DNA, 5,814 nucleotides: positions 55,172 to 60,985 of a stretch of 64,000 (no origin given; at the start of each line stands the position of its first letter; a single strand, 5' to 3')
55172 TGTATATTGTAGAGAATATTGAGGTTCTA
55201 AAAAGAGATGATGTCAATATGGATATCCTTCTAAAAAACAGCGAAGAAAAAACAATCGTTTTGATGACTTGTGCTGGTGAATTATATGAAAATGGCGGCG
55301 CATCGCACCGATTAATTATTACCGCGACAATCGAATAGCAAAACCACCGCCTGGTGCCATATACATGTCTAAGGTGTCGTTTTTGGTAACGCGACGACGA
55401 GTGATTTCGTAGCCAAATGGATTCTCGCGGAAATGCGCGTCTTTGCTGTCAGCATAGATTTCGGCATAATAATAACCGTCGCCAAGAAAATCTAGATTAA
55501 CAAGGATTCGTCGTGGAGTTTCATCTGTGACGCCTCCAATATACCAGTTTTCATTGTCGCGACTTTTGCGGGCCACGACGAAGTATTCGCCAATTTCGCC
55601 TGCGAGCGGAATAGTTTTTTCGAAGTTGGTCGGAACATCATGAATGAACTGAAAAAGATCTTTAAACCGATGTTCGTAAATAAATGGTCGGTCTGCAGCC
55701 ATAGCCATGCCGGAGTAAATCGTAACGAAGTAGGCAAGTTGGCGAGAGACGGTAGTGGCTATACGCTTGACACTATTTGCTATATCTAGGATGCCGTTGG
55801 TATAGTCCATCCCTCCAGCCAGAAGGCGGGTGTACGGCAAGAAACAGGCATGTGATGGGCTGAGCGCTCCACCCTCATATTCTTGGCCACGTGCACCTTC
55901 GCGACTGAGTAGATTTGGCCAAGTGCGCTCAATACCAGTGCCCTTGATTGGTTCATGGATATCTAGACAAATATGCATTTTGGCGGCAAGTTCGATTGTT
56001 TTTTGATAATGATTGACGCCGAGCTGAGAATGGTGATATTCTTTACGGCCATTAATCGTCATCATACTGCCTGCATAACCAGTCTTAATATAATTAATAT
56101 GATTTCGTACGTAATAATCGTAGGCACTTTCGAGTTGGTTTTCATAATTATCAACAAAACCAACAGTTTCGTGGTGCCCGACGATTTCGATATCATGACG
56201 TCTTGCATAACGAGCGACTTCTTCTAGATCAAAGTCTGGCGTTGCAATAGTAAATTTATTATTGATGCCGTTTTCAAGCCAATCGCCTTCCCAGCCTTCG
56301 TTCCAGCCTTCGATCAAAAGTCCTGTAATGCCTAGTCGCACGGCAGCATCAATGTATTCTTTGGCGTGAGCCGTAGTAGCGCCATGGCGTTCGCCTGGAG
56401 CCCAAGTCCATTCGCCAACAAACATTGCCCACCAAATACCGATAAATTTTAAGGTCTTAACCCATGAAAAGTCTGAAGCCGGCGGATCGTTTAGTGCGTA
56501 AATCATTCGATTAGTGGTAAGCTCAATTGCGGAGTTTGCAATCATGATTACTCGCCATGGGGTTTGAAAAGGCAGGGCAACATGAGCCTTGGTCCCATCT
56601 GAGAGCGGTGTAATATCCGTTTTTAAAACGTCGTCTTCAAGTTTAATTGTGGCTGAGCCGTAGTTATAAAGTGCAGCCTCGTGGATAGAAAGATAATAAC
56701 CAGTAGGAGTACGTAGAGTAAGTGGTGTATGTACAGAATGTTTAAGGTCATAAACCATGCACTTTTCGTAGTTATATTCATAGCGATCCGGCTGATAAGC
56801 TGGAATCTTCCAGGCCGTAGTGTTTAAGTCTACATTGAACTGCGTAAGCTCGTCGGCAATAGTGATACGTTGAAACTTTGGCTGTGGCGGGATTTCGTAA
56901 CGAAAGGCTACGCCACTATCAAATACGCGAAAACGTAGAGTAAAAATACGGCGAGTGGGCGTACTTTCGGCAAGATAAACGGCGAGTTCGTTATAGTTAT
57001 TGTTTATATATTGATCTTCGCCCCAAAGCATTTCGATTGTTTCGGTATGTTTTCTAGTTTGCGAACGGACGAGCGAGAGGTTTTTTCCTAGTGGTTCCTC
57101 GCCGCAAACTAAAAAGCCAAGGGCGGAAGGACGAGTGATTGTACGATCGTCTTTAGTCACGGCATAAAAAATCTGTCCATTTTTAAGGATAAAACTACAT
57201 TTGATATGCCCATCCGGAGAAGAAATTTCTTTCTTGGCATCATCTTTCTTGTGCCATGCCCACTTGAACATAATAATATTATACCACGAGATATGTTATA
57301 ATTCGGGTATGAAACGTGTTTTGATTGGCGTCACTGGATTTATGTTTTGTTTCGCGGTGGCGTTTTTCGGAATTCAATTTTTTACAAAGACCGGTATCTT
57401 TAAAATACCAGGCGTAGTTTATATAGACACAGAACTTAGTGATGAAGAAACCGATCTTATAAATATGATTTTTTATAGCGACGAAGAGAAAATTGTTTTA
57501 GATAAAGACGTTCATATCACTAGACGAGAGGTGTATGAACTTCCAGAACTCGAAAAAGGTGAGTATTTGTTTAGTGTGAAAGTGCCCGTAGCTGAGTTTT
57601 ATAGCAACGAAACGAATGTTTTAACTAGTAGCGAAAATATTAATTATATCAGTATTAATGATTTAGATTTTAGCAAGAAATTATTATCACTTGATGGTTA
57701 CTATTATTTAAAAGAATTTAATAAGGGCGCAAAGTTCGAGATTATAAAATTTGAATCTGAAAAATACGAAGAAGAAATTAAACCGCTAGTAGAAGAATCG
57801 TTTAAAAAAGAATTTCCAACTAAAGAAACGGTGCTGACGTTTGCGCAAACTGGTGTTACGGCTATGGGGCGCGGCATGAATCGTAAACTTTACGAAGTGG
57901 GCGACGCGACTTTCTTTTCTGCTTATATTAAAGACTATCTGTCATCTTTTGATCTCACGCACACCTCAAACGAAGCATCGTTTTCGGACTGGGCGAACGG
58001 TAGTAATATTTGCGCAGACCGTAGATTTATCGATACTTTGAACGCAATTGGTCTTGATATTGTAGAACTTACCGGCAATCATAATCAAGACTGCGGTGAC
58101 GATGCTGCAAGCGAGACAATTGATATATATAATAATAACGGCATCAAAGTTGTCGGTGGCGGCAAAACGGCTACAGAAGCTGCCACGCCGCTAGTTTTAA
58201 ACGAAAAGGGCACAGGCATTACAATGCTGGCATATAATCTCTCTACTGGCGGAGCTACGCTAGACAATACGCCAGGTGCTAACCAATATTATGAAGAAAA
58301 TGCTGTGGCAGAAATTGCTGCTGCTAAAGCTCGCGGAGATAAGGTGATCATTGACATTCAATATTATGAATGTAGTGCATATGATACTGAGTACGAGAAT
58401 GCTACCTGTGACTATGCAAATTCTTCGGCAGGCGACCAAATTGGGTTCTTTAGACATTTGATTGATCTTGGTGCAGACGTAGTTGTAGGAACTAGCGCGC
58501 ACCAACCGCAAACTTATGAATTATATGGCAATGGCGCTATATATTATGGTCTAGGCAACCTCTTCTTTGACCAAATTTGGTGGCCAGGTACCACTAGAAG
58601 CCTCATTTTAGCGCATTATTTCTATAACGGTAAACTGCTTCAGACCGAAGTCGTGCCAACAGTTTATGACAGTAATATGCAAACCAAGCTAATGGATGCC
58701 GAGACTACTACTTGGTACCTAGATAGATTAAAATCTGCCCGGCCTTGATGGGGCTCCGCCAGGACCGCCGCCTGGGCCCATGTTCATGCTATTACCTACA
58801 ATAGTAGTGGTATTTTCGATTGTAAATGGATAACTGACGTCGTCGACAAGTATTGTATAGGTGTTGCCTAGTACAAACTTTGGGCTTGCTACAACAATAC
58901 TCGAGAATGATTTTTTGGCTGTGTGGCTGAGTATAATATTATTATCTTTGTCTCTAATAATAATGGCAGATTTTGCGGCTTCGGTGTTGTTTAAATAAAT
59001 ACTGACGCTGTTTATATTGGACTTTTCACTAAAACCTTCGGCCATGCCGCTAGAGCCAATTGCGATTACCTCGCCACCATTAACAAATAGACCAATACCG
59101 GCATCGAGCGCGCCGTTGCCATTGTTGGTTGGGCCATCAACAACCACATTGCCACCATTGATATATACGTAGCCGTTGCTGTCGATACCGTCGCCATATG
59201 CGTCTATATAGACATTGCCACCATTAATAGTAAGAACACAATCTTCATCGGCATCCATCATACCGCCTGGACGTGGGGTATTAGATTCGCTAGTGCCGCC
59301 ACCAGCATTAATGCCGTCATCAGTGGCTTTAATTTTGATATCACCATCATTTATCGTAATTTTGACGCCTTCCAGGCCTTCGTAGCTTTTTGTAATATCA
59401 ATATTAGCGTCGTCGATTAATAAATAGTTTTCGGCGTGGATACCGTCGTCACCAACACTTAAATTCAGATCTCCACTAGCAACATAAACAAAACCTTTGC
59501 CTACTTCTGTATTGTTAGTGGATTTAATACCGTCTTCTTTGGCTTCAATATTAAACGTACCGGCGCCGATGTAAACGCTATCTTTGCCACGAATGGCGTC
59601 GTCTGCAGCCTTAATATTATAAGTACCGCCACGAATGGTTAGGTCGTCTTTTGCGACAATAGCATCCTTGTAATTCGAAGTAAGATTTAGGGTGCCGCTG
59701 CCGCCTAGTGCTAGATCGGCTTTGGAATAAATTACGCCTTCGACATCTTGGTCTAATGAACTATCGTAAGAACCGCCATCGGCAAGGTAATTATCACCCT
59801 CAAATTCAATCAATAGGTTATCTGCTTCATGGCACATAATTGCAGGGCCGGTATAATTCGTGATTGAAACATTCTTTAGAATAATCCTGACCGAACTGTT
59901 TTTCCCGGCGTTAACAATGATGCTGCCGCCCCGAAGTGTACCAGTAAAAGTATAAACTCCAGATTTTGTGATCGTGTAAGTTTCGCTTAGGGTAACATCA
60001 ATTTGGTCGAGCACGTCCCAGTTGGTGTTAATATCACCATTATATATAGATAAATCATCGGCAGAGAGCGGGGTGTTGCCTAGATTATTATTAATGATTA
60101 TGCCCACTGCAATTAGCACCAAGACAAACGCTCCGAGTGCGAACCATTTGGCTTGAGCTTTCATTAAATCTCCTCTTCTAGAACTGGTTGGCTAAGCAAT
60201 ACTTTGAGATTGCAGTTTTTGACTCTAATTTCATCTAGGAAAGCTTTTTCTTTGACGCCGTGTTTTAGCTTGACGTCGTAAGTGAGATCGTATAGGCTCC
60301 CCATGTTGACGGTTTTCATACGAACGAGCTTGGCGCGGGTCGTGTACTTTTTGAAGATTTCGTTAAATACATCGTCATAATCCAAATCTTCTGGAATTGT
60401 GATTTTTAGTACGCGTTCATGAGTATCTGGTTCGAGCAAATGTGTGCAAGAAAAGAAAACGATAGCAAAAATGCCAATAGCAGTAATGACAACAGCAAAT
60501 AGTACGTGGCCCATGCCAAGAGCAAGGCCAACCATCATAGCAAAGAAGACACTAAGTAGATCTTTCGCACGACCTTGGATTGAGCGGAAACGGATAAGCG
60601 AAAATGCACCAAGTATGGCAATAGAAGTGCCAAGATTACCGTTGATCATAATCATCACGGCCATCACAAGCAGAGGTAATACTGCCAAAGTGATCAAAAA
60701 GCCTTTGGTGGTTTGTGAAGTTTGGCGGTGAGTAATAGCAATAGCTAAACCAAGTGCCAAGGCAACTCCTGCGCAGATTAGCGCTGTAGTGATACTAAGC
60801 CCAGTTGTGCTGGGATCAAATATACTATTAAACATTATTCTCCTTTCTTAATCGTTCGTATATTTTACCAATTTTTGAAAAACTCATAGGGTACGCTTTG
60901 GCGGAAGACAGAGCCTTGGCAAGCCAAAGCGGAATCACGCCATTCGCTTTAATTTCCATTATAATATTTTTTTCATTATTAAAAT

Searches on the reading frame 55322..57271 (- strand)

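Call 62: search_protein_families(library=pfam, proteins=[window:55322-57271:-], max_evalue=0.001)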
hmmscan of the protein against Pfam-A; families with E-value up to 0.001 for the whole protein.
window:55322-57271:- (650 aa): 3 families
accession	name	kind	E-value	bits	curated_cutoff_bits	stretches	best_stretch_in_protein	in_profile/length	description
PF10566.15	Glyco_hydro_97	-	5.2e-78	262.6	32.5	1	267-547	1-275/275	Glycoside hydrolase 97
PF14508.12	GH97_N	-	4.3e-60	203.5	25.3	1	16-263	1-229/229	Glycosyl-hydrolase 97 N-terminal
PF14509.12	GH97_C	-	3.1e-28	98.3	25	1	550-648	2-96/97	Glycosyl-hydrolase 97 C-terminal, oligomerisation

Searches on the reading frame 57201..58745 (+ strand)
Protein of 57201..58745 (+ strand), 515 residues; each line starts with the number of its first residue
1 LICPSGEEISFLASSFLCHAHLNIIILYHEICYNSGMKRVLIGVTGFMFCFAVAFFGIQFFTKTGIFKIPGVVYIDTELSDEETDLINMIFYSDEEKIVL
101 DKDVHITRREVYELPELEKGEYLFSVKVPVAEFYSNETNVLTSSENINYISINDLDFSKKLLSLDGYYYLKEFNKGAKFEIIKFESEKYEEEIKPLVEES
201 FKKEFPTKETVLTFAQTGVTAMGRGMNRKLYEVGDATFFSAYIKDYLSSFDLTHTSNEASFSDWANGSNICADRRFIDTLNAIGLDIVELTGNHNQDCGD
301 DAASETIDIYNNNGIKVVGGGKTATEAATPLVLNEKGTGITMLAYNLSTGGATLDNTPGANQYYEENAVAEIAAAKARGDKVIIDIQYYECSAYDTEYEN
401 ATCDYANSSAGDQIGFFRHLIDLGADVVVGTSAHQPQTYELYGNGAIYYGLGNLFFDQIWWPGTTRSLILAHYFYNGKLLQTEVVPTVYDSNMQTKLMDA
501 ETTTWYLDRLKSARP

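Call 62: search_protein_families(library=pfam, proteins=[window:57201-58745:+], max_evalue=0.001)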
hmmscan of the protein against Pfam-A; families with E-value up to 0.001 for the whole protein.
window:57201-58745:+ (515 aa): 1 family
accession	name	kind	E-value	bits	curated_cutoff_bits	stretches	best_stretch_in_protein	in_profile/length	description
PF09587.15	PGA_cap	-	6.3e-35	121.3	27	1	217-458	5-255/255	Bacterial capsule synthesis protein PGA_cap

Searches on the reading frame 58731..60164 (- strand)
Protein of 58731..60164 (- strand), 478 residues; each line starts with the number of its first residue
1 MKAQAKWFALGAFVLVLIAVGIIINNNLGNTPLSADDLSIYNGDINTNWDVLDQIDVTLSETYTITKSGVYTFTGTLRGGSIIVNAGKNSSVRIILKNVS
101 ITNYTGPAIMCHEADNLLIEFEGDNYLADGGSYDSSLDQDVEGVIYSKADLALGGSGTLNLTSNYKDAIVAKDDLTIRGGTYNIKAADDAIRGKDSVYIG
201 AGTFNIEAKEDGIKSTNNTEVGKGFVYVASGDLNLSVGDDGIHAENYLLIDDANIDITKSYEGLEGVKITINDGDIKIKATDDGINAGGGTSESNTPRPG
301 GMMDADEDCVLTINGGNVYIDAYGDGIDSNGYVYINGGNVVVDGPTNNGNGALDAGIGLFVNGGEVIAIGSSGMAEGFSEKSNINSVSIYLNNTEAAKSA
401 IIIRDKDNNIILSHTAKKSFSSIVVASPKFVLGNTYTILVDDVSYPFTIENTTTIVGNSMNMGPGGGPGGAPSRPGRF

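Call 62: search_protein_families(library=pfam, proteins=[window:58731-60164:-], max_evalue=0.001)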
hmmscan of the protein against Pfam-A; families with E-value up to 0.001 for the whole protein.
window:58731-60164:- (478 aa): 1 family
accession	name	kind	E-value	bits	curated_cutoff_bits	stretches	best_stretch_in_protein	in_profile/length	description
PF14262.12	Cthe_2159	-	4.1e-69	233.2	25.8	2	61-289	3-245/262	Carbohydrate-binding domain-containing protein Cthe_2159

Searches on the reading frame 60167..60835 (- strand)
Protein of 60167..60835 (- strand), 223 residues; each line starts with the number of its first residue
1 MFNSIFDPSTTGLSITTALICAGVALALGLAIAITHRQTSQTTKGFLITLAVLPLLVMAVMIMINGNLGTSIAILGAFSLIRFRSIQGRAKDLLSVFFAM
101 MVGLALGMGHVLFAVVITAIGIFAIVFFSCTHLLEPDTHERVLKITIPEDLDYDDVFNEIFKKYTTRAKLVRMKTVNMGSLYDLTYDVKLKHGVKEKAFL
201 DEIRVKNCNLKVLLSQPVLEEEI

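Call 62: search_protein_families(library=pfam, proteins=[window:60167-60835:-], max_evalue=0.001)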
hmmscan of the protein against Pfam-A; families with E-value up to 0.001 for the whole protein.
window:60167-60835:- (223 aa): 1 family
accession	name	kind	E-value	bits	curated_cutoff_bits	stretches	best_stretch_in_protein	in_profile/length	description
PF16316.10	DUF4956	-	2e-13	50.9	30.6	1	40-186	16-169/169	Domain of unknown function (DUF4956)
